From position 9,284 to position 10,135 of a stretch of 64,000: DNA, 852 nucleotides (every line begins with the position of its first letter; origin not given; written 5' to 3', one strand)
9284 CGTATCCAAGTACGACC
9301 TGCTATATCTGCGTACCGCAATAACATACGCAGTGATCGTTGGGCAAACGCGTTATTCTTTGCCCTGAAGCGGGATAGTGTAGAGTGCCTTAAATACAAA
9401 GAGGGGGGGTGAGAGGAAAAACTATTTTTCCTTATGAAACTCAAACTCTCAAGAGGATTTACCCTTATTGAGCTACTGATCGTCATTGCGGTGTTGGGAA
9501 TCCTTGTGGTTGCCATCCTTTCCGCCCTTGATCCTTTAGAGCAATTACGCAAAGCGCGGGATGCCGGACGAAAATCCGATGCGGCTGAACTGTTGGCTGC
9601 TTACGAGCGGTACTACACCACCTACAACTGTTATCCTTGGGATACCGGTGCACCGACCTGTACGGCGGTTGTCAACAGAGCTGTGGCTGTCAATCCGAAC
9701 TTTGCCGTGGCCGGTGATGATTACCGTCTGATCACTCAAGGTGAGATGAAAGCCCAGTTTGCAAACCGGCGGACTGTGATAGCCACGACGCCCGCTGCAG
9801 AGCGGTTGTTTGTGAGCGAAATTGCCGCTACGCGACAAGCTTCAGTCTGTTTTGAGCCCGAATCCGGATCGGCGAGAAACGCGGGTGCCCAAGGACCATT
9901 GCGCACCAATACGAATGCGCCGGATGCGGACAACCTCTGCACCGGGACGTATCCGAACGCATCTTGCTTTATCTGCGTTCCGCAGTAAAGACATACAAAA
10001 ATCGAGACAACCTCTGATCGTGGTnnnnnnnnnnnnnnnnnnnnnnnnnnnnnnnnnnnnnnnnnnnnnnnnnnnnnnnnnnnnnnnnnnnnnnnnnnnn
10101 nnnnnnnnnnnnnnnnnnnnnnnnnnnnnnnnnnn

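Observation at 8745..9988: Tandem major-pilin paralogs with a nucleotide-identical 5' ~275 nt (leader + first 78 codons) and mosaic 3' halves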

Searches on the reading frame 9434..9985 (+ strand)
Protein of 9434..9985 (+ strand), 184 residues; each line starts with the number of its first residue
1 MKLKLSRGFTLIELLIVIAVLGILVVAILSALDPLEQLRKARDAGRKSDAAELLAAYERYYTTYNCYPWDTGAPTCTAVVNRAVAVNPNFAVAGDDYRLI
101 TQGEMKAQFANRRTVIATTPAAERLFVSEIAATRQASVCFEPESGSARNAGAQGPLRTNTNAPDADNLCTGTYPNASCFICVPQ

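Call 6: search_protein_families(library=pfam, proteins=[window:9434-9985:+], max_evalue=0.01)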
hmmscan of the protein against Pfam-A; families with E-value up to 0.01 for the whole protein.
window:9434-9985:+ (184 aa): 1 family
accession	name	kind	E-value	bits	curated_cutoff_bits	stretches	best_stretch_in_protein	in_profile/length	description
PF07963.17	N_methyl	-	1.3e-07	31.3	21.2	1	5-29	3-27/27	Prokaryotic N-terminal methylation motif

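Call 8: find_encoding_contigs(protein=window:9434-9985:+, flank=6000, max_places=10)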
Protein window:9434-9985:+ (184 aa): 19 contigs read that carry it; 10 places shown.
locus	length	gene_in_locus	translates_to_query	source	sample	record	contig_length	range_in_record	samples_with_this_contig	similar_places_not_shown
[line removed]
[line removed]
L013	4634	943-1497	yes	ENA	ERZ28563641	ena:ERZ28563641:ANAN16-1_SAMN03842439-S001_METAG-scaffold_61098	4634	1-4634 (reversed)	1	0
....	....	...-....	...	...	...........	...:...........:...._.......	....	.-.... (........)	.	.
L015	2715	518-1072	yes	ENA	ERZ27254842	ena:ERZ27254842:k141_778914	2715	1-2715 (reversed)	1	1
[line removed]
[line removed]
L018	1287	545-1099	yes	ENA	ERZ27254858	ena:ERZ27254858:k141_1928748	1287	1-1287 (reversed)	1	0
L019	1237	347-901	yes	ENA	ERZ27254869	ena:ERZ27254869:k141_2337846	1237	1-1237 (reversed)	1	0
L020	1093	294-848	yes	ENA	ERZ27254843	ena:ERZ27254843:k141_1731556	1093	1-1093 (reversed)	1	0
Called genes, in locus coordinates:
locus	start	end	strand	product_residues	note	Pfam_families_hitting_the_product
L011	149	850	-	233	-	PF13177:DNA_pol3_delta2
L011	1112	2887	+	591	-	PF05157:MshEN, PF00437:T2SSE, PF13173:AAA_14 (faint)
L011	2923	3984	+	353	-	PF00437:T2SSE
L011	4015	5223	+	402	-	PF28597:T2SSF_N, PF00482:T2SSF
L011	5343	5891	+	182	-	PF07963:N_methyl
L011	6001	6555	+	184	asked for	PF07963:N_methyl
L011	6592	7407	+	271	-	PF06750:A24_N_bact, PF01478:Peptidase_A24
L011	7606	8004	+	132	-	PF07963:N_methyl, PF16732:ComP_DUS (faint)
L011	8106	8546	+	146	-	PF07963:N_methyl, PF08334:T2SSG (faint)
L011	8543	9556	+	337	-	PF02018:CBM_4_9 (weak)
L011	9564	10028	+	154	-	-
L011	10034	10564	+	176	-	-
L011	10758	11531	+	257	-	PF14341:PilX_N (weak)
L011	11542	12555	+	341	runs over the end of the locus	PF11104:PilM_2, PF06723:MreB_Mbl (faint), PF25216:Volactin, PF14450:FtsA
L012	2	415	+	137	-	?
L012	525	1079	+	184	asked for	PF07963:N_methyl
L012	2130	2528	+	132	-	PF07963:N_methyl, PF16732:ComP_DUS (faint)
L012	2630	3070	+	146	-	PF07963:N_methyl, PF08334:T2SSG (faint)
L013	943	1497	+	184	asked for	PF07963:N_methyl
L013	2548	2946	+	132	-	PF07963:N_methyl, PF16732:ComP_DUS (faint)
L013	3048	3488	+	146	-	PF07963:N_methyl, PF08334:T2SSG (faint)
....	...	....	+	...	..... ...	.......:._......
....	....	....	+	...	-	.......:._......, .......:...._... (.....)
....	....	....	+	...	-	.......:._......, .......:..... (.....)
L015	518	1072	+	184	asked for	PF07963:N_methyl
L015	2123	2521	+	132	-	PF07963:N_methyl, PF16732:ComP_DUS (faint)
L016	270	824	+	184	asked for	PF07963:N_methyl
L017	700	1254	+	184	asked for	PF07963:N_methyl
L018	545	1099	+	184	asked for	PF07963:N_methyl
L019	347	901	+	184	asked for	PF07963:N_methyl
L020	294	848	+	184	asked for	PF07963:N_methyl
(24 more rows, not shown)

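Call 9: find_homologous_proteins(query=window:9434-9985:+)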
Query window:9434-9985:+ (184 aa): 274 proteins with E <= 0.001 among 1569 candidates; the best 120 are listed.
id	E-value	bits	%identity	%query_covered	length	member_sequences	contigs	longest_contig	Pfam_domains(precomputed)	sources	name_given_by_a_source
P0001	3.4e-116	403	100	100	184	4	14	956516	PF07963.18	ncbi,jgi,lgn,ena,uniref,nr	ncbi:MAG: hypothetical protein A2786_02260 [Candidatus Chisholmbacteria bacterium RIFCSPHIGHO2_01_FU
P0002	1.5e-97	343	88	100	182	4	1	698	PF07963.18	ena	-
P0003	7.1e-85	301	77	100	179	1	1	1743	PF07963.18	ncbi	-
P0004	6.9e-76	272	74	97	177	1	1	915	PF07963.18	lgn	-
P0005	5.5e-71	256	69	100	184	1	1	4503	PF07963.18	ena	-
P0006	3.6e-68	247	66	99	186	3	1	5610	PF07963.18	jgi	-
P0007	2.9e-67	244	63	100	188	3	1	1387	PF07963.18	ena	-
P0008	7.8e-67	243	65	99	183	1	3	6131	PF07963.18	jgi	jgi:prepilin-type N-terminal cleavage/methylation domain-containing protein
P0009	9.2e-67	242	65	99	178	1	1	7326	PF07963.18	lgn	-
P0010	2.0e-66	241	64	99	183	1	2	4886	PF07963.18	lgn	-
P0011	7.4e-66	239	63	99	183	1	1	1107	PF07963.18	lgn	-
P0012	1.1e-65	239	64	99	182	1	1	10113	PF07963.18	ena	-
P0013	8.2e-65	236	63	99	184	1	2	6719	PF07963.18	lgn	-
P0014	8.3e-65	236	62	99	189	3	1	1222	PF07963.18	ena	-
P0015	1.0e-64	236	61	99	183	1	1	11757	PF07963.18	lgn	-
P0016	3.1e-63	231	83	73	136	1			PF07963.18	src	-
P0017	5.6e-63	230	60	99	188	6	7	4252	PF07963.18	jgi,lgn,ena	-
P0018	4.6e-60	221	59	99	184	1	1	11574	PF07963.18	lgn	-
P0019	8.8e-60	220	62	97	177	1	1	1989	PF07963.18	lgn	-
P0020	2.5e-58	215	57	100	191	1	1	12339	PF07963.18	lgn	-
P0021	3.2e-57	211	58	99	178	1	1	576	PF07963.18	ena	-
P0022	2.0e-55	205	60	99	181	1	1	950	PF07963.18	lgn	-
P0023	3.8e-55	205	58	98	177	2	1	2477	PF07963.18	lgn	-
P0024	4.2e-55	204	54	100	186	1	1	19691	PF07963.18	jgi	jgi:prepilin-type N-terminal cleavage/methylation domain-containing protein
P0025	1.1e-54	203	57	97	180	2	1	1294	PF07963.18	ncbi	-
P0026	1.8e-52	196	55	97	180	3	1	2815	PF07963.18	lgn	-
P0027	2.2e-52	196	57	97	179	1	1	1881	PF07963.18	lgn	-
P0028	2.6e-52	195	57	97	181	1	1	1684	PF07963.18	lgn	-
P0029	3.6e-52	195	53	99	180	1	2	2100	PF07963.18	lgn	-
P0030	5.8e-52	194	53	99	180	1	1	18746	PF07963.18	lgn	-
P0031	2.1e-51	192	55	97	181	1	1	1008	PF07963.18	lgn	-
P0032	3.0e-51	192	55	97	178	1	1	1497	PF07963.18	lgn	-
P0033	5.9e-50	188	53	99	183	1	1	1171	PF07963.18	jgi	jgi:prepilin-type N-terminal cleavage/methylation domain-containing protein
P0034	1.2e-49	187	53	97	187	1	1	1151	PF07963.18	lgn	-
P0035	1.5e-48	183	54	100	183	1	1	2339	PF07963.18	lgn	-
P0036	1.5e-48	183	56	98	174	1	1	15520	PF07963.18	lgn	-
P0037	2.7e-48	182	52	99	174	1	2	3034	PF07963.18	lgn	-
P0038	3.4e-48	182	52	100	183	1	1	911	PF07963.18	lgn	-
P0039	5.0e-48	181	53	100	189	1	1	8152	PF07963.18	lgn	-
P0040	6.9e-48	181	54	98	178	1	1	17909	PF07963.18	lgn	-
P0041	7.1e-48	181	56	98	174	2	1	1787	PF07963.18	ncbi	-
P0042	1.2e-47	180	56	100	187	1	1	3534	PF07963.18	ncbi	-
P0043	5.9e-47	178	55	98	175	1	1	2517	PF07963.18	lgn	-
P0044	6.0e-47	178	55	99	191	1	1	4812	PF07963.18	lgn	-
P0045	6.9e-47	178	55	99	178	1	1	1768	PF07963.18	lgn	-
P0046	7.5e-47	178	53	97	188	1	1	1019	PF07963.18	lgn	-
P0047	1.1e-46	177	53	98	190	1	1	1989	PF07963.18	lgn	-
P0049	2.9e-46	176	53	98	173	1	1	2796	PF07963.18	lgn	-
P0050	3.5e-46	175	53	98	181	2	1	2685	PF07963.18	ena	-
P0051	4.3e-46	175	55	98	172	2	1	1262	PF07963.18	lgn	-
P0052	4.5e-46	175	54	98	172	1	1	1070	PF07963.18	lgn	-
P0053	5.4e-46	175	53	98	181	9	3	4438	PF07963.18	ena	-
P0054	6.6e-46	174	51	97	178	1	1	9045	PF07963.18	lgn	-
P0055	8.9e-46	174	51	99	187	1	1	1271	PF07963.18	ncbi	-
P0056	1.1e-45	174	51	99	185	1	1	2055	PF07963.18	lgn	-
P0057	1.8e-45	173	54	98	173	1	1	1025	PF07963.18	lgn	-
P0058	3.1e-45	172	51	97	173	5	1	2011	PF07963.18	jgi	jgi:prepilin-type N-terminal cleavage/methylation domain-containing protein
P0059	4.1e-45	172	51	98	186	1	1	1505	PF07963.18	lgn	-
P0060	4.8e-45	172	49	99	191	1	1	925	PF07963.18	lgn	-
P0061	1.2e-44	170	52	98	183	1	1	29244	PF07963.18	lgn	-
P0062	2.6e-44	169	54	98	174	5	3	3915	PF07963.18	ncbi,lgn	-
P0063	3.1e-44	169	54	98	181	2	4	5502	PF07963.18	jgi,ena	-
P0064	1.2e-43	167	52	99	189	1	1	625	PF07963.18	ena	-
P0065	1.3e-43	167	53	98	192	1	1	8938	PF07963.18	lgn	-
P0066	1.9e-43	166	51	97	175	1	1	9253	PF07963.18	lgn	-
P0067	2.5e-43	166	50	98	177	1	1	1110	PF07963.18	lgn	-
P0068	6.1e-43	165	52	100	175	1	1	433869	PF07963.18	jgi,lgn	-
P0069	6.9e-43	165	50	98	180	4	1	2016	PF07963.18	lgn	-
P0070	7.2e-43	165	49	99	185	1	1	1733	PF07963.18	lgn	-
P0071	1.1e-42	164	49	97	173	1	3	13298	PF07963.18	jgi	jgi:prepilin-type N-terminal cleavage/methylation domain-containing protein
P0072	1.2e-42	164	48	98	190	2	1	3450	PF07963.18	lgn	-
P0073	2.0e-42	163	50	97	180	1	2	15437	PF07963.18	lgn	-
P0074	2.9e-42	163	48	98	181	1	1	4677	PF07963.18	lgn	-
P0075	3.3e-42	162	49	97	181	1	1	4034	PF07963.18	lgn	-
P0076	7.2e-42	161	50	99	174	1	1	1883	PF07963.18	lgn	-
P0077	1.0e-41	161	51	97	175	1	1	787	PF07963.18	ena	-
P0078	1.2e-41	161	48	99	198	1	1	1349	PF07963.18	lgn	-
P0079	1.7e-41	160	48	97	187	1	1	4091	PF07963.18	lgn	-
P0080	2.1e-41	160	49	98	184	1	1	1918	PF07963.18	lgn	-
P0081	1.2e-40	157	46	99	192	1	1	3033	PF07963.18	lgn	-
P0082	1.3e-40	157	47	98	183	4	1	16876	PF07963.18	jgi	-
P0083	1.7e-40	157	49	98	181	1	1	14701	PF07963.18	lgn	-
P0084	6.9e-40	155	49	97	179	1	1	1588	PF07963.18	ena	-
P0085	3.4e-39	153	44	97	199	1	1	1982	PF07963.18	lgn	-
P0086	6.3e-39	152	50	97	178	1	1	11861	PF07963.18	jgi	-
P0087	8.7e-39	151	46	97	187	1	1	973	PF07963.18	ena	-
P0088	3.5e-37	146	45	98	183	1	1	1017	PF07963.18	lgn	-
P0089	4.4e-37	146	51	97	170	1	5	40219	PF07963.18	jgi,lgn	-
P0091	8.5e-35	138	46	97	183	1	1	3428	PF07963.18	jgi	jgi:general secretion pathway protein G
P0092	9.5e-35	138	49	97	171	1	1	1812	PF07963.18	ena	-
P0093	1.0e-34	138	54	84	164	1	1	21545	PF07963.18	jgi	jgi:prepilin-type N-terminal cleavage/methylation domain-containing protein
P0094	1.0e-34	138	50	97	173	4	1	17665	PF07963.18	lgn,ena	-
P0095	1.8e-34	137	45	100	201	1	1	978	PF07963.18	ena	-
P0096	2.7e-34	137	67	55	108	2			PF07963.18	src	-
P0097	3.1e-32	130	49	79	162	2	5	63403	PF07963.18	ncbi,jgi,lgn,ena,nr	ncbi:type II secretion system GspH family protein [Candidatus Parcubacteria bacterium]|nr:type II se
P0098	1.3e-29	121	44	98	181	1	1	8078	PF07963.18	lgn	-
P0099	1.7e-29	121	47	81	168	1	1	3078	PF07963.18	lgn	-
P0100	2.5e-29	121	42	98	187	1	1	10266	PF07963.18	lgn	-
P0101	4.6e-29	120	46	97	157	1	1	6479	PF07963.18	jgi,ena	-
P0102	5.0e-29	120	44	83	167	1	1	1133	PF07963.18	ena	-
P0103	7.3e-29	119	42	100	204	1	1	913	PF07963.18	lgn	-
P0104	2.1e-28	117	43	98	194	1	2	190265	PF07963.18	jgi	jgi:prepilin-type N-terminal cleavage/methylation domain-containing protein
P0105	7.4e-28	116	40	97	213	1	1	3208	PF07963.18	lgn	-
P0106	7.5e-28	116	73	40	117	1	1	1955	PF07963.18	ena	-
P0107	1.1e-27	115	40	98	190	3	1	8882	PF07963.18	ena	-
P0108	2.8e-27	114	43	97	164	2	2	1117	PF07963.18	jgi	jgi:prepilin-type N-terminal cleavage/methylation domain-containing protein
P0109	3.4e-27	114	39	100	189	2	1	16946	PF07963.18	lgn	-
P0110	9.1e-27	112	41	97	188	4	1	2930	PF07963.18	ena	-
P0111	1.4e-26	112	37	97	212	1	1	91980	PF07963.18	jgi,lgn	jgi:prepilin-type N-terminal cleavage/methylation domain-containing protein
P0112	3.7e-26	110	37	97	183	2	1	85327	PF07963.18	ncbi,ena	-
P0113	4.6e-26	110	39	98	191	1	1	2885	PF07963.18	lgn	-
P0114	8.3e-26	109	44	82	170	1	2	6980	PF07963.18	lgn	-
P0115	2.1e-25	108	43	97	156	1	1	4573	PF07963.18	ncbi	-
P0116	3.0e-25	107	42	97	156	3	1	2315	PF07963.18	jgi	-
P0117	8.8e-25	106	48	79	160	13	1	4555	PF07963.18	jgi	-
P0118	1.7e-24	105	35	100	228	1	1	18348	PF07963.18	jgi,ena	-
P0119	1.7e-24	105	48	76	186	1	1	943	PF07963.18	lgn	-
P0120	2.0e-24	105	39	98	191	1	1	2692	PF07963.18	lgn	-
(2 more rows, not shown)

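Call 16: find_encoding_contigs(protein=P0002, flank=3000, max_places=4)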
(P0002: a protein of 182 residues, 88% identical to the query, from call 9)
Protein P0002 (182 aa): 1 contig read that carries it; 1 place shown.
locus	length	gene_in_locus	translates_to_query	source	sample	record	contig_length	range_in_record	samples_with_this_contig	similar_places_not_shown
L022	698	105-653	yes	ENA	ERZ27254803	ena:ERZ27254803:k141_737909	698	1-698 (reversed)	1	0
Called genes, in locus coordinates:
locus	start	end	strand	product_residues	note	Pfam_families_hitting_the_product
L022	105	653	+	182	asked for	PF07963:N_methyl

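Call 22: find_related_loci(query=A1, collection=genome_contigs, flank=5000)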
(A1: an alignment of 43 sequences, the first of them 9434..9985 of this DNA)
Query A1 (184 aa) in genome_contigs; peptide patterns used: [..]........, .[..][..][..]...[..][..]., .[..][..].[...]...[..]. (x = any residue, [..] = any of these).
600 stretches matched a pattern (row limit reached: there are more); 232 encode a relative of the query (tblastn E <= 1e-3); the best 80 are kept; 80 distinct loci.
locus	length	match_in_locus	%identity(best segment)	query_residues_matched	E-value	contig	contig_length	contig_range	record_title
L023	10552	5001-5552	33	1-162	5e-27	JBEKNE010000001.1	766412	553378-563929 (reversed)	MAG: Candidatus Microgenomates bacterium isolate SPRUCE 40 SPRUCE_40_1, whole genome shotgun sequence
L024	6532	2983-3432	40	2-152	3e-26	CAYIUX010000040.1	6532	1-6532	MAG TPA_asm: uncultured Gammaproteobacteria bacterium isolate ERP119705_co5_62 genome assembly, contig: NODE_15925_lengt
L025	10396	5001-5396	39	3-148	7e-26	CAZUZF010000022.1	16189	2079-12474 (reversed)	MAG TPA_asm: uncultured Gammaproteobacteria bacterium isolate binchicken_co38_1268 genome assembly, contig: NODE_7580_le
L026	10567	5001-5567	37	5-184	2e-23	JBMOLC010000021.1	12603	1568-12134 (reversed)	MAG: Patescibacteria group bacterium isolate Betzabe_MAG014 MAG014_21, whole genome shotgun sequence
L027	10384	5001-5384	39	5-146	4e-22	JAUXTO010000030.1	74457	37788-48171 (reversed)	MAG: Candidatus Gottesmanbacteria bacterium isolate C13_maxbin.100 C13_k141_323283, whole genome shotgun sequence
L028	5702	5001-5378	40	4-144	2e-19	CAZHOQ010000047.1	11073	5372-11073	MAG TPA_asm: uncultured Gammaproteobacteria bacterium isolate SRP093185_co1_203 genome assembly, contig: NODE_4284_lengt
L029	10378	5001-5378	39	7-146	5e-18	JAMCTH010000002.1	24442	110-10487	MAG: Patescibacteria group bacterium isolate FK_Sedi_A_Bin.175 NODE_4403_length_24442_cov_5.10479, whole genome shotgun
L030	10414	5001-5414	36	1-149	5e-17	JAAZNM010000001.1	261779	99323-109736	MAG: Candidatus Roizmanbacteria bacterium isolate AS27yjCOA_175 7190_AS27, whole genome shotgun sequence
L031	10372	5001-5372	37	6-144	8e-15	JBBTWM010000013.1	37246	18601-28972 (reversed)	MAG: Patescibacteria group bacterium isolate H41-bin127_1 H41_bin127_1_000000000013, whole genome shotgun sequence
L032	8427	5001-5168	55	5-60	1e-12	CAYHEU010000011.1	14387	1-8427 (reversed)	MAG TPA_asm: uncultured Candidatus Saccharibacteria bacterium isolate ERP119705_co13_212 genome assembly, contig: NODE_5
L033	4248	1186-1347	54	7-60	3e-12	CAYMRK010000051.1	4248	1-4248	MAG TPA_asm: uncultured Candidatus Saccharibacteria bacterium isolate SRP093185_co1_157 genome assembly, contig: NODE_15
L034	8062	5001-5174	48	3-60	4e-12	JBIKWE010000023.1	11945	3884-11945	MAG: Limisphaerales bacterium isolate ME2015-09-01_3300035663_group6_bin84 Rohwer_bin1528_scaffold_3875_c1, whole genome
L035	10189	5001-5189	48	3-67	6e-12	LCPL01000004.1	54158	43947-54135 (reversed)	MAG: Parcubacteria group bacterium GW2011_GWC2_48_17 UY29_C0004, whole genome shotgun sequence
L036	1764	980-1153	53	1-60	6e-12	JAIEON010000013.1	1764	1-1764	MAG: Patescibacteria group bacterium isolate co.spades.DASTOOL.1kb_105 c_000000255393, whole genome shotgun sequence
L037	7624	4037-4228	47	3-68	9e-12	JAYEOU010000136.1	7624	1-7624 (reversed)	MAG: Patescibacteria group bacterium isolate MAG021 MAG021_136, whole genome shotgun sequence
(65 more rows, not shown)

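Call 24: find_related_loci(query=window:9434-9985:+, collection=metagenome_contigs, flank=4000)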
Query window:9434-9985:+ (184 aa) in metagenome_contigs; peptide patterns used: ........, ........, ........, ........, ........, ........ (x = any residue, [..] = any of these).
203 stretches matched a pattern; 3 encode a relative of the query (tblastn E <= 1e-3); 3 distinct loci.
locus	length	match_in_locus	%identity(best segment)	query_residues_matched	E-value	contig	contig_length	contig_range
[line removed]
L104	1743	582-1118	77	1-184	9e-92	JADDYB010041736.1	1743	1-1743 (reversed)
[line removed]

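Call 27: find_encoding_contigs(protein=P0012, flank=5000, max_places=2)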
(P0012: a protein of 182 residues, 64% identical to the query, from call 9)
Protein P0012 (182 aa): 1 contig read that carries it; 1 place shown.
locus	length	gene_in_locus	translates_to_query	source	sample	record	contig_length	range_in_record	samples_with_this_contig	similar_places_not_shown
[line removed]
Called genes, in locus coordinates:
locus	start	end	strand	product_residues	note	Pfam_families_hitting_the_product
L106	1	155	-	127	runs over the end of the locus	?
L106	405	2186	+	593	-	PF05157:MshEN, PF00437:T2SSE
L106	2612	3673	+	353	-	PF00437:T2SSE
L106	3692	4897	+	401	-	PF28597:T2SSF_N, PF00482:T2SSF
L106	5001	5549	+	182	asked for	PF07963:N_methyl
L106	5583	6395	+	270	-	PF06750:A24_N_bact, PF01478:Peptidase_A24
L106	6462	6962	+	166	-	PF07963:N_methyl (weak), PF08334:T2SSG, PF22434:PilW_C (faint)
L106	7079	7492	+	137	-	PF07963:N_methyl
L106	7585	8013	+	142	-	PF07963:N_methyl (weak)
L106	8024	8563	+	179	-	PF07963:N_methyl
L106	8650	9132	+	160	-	PF07963:N_methyl (weak)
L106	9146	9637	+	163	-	-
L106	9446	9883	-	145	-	?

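Call 28: find_encoding_contigs(protein=P0015, flank=5000, max_places=2)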
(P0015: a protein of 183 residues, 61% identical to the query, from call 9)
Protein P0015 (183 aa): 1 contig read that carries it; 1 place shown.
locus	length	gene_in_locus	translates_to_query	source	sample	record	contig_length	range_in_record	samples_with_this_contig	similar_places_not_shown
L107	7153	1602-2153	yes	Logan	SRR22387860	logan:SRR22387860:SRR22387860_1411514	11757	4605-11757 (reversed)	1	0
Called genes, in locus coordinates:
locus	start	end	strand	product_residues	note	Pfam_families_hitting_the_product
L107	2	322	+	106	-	?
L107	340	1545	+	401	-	PF28597:T2SSF_N, PF00482:T2SSF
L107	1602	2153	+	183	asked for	PF07963:N_methyl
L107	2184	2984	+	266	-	PF06750:A24_N_bact, PF01478:Peptidase_A24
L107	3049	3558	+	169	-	PF08334:T2SSG (faint)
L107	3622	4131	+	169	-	PF07963:N_methyl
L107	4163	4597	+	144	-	PF07963:N_methyl (weak)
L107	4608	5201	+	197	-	-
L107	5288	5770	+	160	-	-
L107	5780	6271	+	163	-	-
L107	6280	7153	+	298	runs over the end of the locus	-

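Call 29: find_encoding_contigs(protein=P0009, flank=5000, max_places=2)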
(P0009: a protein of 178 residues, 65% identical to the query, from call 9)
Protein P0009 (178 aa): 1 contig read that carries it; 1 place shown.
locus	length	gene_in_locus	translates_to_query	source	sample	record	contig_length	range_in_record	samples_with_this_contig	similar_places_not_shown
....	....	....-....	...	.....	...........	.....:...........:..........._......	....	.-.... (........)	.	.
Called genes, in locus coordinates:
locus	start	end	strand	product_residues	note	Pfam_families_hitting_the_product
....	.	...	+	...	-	?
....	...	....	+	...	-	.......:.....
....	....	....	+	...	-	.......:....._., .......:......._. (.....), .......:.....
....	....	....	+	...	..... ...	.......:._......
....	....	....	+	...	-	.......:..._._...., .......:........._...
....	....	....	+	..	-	-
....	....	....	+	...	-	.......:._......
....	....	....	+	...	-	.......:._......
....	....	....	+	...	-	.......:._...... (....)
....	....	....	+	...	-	-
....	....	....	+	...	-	-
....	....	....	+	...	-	?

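Call 30: find_encoding_contigs(protein=P0020, flank=5000, max_places=2)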
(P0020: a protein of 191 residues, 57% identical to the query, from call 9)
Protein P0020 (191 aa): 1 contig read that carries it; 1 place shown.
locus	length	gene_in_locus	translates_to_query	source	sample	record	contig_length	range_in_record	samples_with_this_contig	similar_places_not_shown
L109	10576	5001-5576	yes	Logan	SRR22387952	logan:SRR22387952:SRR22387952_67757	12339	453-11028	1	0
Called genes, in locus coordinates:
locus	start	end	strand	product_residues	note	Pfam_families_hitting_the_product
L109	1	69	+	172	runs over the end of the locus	?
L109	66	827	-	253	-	PF13177:DNA_pol3_delta2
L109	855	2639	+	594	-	PF05157:MshEN, PF00437:T2SSE, PF13173:AAA_14 (faint)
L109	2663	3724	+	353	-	PF00437:T2SSE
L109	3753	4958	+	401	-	PF28597:T2SSF_N, PF00482:T2SSF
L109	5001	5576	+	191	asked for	PF07963:N_methyl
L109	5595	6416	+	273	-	PF06750:A24_N_bact, PF01478:Peptidase_A24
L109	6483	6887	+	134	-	PF07963:N_methyl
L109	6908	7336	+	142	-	PF07963:N_methyl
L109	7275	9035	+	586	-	PF07963:N_methyl (weak)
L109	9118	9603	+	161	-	-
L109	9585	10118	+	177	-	-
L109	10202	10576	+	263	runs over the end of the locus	-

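Call 31: find_encoding_contigs(protein=P0005, flank=5000, max_places=2)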
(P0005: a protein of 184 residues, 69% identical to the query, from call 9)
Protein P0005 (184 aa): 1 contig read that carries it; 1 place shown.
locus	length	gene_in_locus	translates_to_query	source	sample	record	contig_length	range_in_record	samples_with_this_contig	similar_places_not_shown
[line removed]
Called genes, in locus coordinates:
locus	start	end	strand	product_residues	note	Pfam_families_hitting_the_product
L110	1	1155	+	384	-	?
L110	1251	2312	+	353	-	PF00437:T2SSE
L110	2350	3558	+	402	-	PF28597:T2SSF_N, PF00482:T2SSF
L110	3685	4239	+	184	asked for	PF07963:N_methyl (weak)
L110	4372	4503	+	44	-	?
